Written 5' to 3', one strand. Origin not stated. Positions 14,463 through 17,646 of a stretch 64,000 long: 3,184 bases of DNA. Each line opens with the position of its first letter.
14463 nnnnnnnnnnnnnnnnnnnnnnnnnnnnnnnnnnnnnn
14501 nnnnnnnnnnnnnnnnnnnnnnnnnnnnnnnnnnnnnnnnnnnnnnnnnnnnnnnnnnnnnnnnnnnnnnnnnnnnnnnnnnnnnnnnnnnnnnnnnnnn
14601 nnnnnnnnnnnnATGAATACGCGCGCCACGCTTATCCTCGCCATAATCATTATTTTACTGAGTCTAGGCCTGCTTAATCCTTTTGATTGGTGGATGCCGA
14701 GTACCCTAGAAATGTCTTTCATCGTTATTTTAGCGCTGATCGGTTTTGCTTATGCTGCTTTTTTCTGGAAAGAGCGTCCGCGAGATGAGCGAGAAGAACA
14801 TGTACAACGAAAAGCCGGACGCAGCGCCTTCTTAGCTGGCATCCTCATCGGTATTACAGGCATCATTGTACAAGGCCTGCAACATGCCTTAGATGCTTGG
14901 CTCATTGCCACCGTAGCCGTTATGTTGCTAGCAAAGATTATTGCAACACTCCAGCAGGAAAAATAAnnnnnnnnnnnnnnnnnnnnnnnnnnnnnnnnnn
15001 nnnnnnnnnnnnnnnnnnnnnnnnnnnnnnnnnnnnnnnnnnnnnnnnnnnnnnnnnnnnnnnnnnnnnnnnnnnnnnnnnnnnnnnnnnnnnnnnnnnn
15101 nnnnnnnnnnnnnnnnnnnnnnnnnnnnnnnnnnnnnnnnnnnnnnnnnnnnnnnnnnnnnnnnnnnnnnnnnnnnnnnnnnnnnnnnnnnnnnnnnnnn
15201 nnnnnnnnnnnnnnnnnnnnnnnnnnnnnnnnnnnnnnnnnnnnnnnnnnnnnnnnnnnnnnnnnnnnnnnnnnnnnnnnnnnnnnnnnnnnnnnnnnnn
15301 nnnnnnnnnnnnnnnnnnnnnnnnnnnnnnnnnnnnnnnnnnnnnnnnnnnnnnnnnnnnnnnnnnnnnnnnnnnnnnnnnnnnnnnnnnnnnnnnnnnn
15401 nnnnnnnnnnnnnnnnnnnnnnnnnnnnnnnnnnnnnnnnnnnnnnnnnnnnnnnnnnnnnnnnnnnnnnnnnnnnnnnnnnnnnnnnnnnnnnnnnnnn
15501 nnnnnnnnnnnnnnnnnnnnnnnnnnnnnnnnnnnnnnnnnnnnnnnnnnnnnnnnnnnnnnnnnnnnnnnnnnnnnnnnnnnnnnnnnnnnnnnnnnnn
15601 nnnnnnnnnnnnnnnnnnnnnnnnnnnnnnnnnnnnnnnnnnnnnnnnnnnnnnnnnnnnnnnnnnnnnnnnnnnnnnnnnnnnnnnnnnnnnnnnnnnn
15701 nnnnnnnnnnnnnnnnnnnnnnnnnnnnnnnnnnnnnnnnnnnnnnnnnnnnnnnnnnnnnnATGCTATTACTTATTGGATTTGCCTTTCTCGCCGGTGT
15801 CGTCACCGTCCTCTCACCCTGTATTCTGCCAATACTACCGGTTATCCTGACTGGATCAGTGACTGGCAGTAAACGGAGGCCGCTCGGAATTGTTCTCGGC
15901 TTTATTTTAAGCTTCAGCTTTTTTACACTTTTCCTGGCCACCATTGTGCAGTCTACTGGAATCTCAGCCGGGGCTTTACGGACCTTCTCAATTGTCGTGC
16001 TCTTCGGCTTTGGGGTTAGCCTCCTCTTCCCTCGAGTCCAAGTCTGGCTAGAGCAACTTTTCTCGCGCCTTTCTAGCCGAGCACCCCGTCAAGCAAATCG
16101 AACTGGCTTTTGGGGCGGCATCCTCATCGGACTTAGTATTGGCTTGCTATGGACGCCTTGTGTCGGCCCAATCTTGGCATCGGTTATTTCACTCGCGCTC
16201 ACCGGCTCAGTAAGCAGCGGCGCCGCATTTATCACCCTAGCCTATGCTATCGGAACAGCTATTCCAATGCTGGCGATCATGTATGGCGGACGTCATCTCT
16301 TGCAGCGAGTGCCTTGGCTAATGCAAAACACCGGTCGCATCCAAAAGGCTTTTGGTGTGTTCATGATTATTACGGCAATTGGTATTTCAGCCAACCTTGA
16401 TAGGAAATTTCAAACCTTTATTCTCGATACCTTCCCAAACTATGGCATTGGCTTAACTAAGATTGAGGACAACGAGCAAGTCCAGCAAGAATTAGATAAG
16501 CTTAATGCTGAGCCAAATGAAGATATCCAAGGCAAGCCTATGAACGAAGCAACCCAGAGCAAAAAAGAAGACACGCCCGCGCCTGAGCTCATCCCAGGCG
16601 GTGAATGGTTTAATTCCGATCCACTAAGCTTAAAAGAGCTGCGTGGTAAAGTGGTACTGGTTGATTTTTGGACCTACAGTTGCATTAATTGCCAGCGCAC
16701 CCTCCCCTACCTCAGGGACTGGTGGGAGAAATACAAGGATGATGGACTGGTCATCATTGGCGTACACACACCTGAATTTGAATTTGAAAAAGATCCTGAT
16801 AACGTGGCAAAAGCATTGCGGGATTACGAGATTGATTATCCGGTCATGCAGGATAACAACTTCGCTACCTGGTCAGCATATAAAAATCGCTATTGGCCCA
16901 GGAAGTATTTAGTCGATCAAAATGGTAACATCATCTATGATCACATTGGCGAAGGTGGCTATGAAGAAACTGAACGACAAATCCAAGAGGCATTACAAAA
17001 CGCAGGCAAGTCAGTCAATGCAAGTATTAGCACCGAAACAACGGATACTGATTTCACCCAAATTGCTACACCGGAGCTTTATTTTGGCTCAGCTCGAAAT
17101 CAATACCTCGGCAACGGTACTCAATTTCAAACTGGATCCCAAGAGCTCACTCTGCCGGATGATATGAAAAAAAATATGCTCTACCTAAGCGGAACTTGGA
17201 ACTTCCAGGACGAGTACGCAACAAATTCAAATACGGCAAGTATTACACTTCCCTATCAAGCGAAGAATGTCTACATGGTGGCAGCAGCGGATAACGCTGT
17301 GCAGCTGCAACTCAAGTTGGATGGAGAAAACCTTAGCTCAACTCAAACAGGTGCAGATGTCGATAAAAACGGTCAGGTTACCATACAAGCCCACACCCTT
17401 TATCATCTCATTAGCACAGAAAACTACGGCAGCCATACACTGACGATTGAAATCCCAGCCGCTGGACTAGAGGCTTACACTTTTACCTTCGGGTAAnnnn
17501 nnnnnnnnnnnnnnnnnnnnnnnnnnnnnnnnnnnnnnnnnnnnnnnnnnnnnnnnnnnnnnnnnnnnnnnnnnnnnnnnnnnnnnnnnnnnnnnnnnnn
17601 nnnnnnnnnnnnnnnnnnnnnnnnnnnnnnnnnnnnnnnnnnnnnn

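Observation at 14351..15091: Shared 18-bp palindromic operator links a leaderless XRE regulator to the thiol-redox operon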

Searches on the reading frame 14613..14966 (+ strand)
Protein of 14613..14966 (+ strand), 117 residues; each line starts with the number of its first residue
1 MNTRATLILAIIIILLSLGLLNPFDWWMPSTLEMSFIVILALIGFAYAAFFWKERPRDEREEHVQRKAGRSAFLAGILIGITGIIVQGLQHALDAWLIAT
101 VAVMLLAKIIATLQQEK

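Call 6: search_protein_families(library=pfam, proteins=[window:14613-14966:+], max_evalue=0.01)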
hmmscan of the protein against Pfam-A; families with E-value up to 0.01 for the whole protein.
window:14613-14966:+ (117 aa): 6 families
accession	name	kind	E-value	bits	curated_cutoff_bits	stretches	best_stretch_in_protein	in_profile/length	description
PF04647.20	AgrB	-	0.00027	20.8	23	1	7-106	82-180/185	Accessory gene regulator B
PF01757.29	Acyl_transf_3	-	0.00031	20.4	31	1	9-107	160-252/326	Acyltransferase domain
PF01925.25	TauE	-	0.0026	17.9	32.6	1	7-85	70-146/237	Sulfite exporter TauE/SafE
PF20563.3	DUF6773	-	0.0055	17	27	1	56-107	5-56/163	Family of unknown function (DUF6773)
PF06166.18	DUF979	-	0.0072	16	26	1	19-113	38-135/307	Protein of unknown function (DUF979)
PF09925.14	DUF2157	-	0.0096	16.1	32.4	0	4-89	36-114/146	Predicted membrane protein (DUF2157)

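Call 7: search_protein_families(library=ncbifam, proteins=[window:14613-14966:+], max_evalue=0.01)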
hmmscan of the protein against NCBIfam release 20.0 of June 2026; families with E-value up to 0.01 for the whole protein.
window:14613-14966:+ (117 aa): 0 families

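Call 44: search_protein_families(library=pfam, alignment_id=A2, max_evalue=0.01)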
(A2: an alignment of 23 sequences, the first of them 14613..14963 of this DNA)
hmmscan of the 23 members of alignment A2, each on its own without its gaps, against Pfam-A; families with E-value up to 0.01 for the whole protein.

A. member 1, window:14613-14963:+ (117 aa): 6 families
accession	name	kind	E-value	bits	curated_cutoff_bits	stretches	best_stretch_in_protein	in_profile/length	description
PF04647.20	AgrB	-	0.00027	20.8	23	1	7-106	82-180/185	Accessory gene regulator B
PF01757.29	Acyl_transf_3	-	0.00031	20.4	31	1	9-107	160-252/326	Acyltransferase domain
PF01925.25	TauE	-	0.0026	17.9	32.6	1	7-85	70-146/237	Sulfite exporter TauE/SafE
PF20563.3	DUF6773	-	0.0055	17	27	1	56-107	5-56/163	Family of unknown function (DUF6773)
PF06166.18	DUF979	-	0.0072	16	26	1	19-113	38-135/307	Protein of unknown function (DUF979)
PF09925.14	DUF2157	-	0.0096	16.1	32.4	0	4-89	36-114/146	Predicted membrane protein (DUF2157)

B. families by the number of members that match (of 23 scanned): 24 families
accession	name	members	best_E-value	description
PF01757.29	Acyl_transf_3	6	4.9e-05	Acyltransferase domain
PF09925.14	DUF2157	3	0.0017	Predicted membrane protein (DUF2157)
PF07695.17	7TMR-DISM_7TM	2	0.00049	7TM diverse intracellular signalling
PF01891.21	CbiM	2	0.0016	Cobalt uptake substrate-specific transmembrane region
PF04247.17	SirB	1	8.2e-05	Invasion gene expression up-regulator, SirB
PF20040.4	DUF6442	1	0.00023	Family of unknown function (DUF6442)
PF04647.20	AgrB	1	0.00027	Accessory gene regulator B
PF12676.12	DUF3796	1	0.0013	Protein of unknown function (DUF3796)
PF10361.14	DUF2434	1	0.0017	Protein of unknown function (DUF2434)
PF18949.5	DUF5693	1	0.0022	Family of unknown function (DUF5693)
PF01925.25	TauE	1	0.0026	Sulfite exporter TauE/SafE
PF11239.13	DUF3040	1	0.0036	Protein of unknown function (DUF3040)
PF02537.21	CRCB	1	0.0039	CrcB-like protein, Camphor Resistance (CrcB)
PF06055.17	ExoD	1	0.0054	Exopolysaccharide synthesis, ExoD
PF20563.3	DUF6773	1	0.0055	Family of unknown function (DUF6773)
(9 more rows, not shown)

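Call 67: find_homologous_proteins(query=window:14613-14963:+, max_evalue=0.001)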
Query window:14613-14963:+ (117 aa): 3 proteins with E <= 0.001 among 53 candidates.
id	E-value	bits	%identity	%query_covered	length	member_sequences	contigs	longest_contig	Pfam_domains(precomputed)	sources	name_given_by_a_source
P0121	1.8e-67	242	100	100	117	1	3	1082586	PF09946.15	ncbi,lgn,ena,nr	ncbi:MAG: hypothetical protein H6760_02745 [Candidatus Nomurabacteria bacterium]|nr:MAG: hypothetica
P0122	2.9e-53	196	75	100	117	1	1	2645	PF09946.15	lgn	-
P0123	2.4e-17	81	44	90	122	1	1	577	-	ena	-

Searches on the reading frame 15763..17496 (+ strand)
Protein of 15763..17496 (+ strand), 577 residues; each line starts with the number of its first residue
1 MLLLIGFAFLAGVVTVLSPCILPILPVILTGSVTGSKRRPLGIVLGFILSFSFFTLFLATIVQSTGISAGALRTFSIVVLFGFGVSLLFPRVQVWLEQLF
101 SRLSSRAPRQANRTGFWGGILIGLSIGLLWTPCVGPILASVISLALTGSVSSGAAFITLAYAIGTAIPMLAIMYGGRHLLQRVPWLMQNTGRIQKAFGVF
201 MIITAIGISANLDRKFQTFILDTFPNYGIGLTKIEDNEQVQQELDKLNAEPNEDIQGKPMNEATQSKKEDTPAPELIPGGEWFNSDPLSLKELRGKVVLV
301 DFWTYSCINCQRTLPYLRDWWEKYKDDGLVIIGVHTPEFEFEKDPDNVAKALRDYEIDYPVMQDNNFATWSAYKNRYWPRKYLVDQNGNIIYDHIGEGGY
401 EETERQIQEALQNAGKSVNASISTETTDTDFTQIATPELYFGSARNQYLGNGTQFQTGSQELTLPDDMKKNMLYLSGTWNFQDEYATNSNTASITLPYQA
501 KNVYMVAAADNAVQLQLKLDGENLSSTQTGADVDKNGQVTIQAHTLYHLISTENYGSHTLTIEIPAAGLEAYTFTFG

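Call 6: search_protein_families(library=pfam, proteins=[window:15763-17496:+], max_evalue=0.01)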
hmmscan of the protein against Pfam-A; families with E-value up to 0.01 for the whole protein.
window:15763-17496:+ (577 aa): 8 families
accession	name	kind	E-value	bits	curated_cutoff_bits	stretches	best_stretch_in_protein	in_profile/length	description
PF17991.7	Thioredoxin_10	-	6.2e-35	121.3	27.1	1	436-577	1-142/142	Thioredoxin like C-terminal domain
PF00578.27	AhpC-TSA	-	3.6e-14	53.2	26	1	287-392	17-123/124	AhpC/TSA family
PF02683.22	DsbD_TM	-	3.1e-13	50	27.1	1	3-208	3-214/219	Cytochrome C biogenesis protein transmembrane domain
PF08534.16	Redoxin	-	3.7e-13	49.9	26.6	1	287-406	20-143/148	Redoxin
PF13905.12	Thioredoxin_8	-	5.1e-12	46.4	27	1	295-390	1-94/94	Thioredoxin-like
PF13386.12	DsbD_2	-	3.7e-09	37.2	24.9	1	8-205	2-197/199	Cytochrome C biogenesis protein transmembrane region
PF00255.25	GSHPx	-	0.0036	17.3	27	1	285-362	11-90/108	Glutathione peroxidase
PF00085.26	Thioredoxin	-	0.0066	16.9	23.5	0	296-332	19-54/103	Thioredoxin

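Call 7: search_protein_families(library=ncbifam, proteins=[window:15763-17496:+], max_evalue=0.01)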
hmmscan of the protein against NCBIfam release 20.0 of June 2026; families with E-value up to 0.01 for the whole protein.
window:15763-17496:+ (577 aa): 11 families
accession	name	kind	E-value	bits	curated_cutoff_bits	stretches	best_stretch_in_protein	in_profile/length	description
NF002854.0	PRK03147.1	subfamily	1.2e-19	70.9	170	1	285-411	52-169/176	thiol-disulfide oxidoreductase ResA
NF045694.1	seleno_TsoB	exception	6.7e-12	44.3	805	1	8-222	188-405/572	rhodanese/DsbD fusion-like selenoprotein TsoB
NF001419.0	PRK00293.1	subfamily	3.9e-10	38.9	330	1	7-239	174-412/574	protein-disulfide reductase DsbD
NF041202.1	StoA_CxxC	exception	3.8e-09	36.6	210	1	294-397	51-151/163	endospore biogenesis thiol-disulfide oxidoreductase StoA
NF010625.0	PRK14018.1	equivalog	4.5e-06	25.5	522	1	294-418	55-180/521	bifunctional peptide-methionine (S)-S-oxide reductase MsrA/peptide-methionine (R)-S-oxide reductase MsrB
TIGR00385.1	dsbE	subfamily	5.1e-05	22.9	123.15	1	294-407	62-167/173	DsbE family thiol:disulfide interchange protein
NF047697.1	ThioredTrxAClost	equivalog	0.00017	21.7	140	1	296-327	18-49/105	thioredoxin TrxA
NF047696.1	ThlDiSintTplARhiz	equivalog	0.00048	19.9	230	1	285-343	87-145/219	thiol:disulfide interchange protein TlpA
NF033782.1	lipoprot_Omp28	subfamily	0.003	16.8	150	1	296-346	39-89/264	Omp28 family outer membrane lipoprotein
TIGR01068.1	thioredoxin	equivalog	0.0058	16.8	96.8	0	296-327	15-46/101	thioredoxin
NF041054.1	WAxxUGC_long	equivalog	0.0075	15.6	300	0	283-336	92-144/354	ResA-like WAxxUGC motif-containing protein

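Call 52: search_solved_structures(query=window:15763-17493:+, max_evalue=0.00001)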
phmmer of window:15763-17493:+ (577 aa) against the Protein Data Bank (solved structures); distinct sequences matched with E-value up to 0.00001: 24.
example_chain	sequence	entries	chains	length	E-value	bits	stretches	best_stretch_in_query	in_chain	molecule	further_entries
5cyy_A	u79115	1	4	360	1.2e-64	221.8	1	272-577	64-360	Protein DipZ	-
2hyx_A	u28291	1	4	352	1.2e-64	221.8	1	273-577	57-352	Protein dipZ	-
7djj_A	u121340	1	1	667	4.7e-30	107.6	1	271-518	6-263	Protein SUPPRESSOR OF QUENCHING 1, chloroplastic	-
7djk_A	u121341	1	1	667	5.8e-28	100.7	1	271-518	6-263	Protein SUPPRESSOR OF QUENCHING 1, chloroplastic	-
6gc1_A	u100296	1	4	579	3.1e-25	91.7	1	267-401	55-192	NHL repeat-containing protein 2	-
2b5x_A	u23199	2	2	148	2.2e-19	72.4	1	271-411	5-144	YkuV protein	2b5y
5vkv_A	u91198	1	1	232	5.4e-13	51.3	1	3-222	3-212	Cytochrome c-type biogenesis protein CcdA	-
4nmu_A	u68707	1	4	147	1.3e-12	50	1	287-407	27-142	Thiol-disulfide oxidoreductase ResA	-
2l5o_A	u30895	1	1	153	1.7e-11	46.4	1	288-414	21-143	Putative thioredoxin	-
3eyt_A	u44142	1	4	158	4.8e-10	41.5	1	273-398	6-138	uncharacterized protein SPOA0173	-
3c71_A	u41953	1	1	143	5.1e-10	41.4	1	282-392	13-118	Thiol-disulfide oxidoreductase resA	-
2lrn_A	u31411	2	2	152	5.9e-10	41.2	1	284-407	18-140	Thiol:disulfide interchange protein | Putative thiol-disulfide oxidoreductase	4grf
3c73_A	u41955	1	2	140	6.6e-10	41.1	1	284-392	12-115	Thiol-disulfide oxidoreductase resA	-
3gl3_A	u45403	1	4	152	9.5e-10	40.6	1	287-411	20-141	Putative Thiol:disulfide interchange protein DsbE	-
2h1b_A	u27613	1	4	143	1.3e-09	40.1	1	282-392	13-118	Thiol-disulfide oxidoreductase resA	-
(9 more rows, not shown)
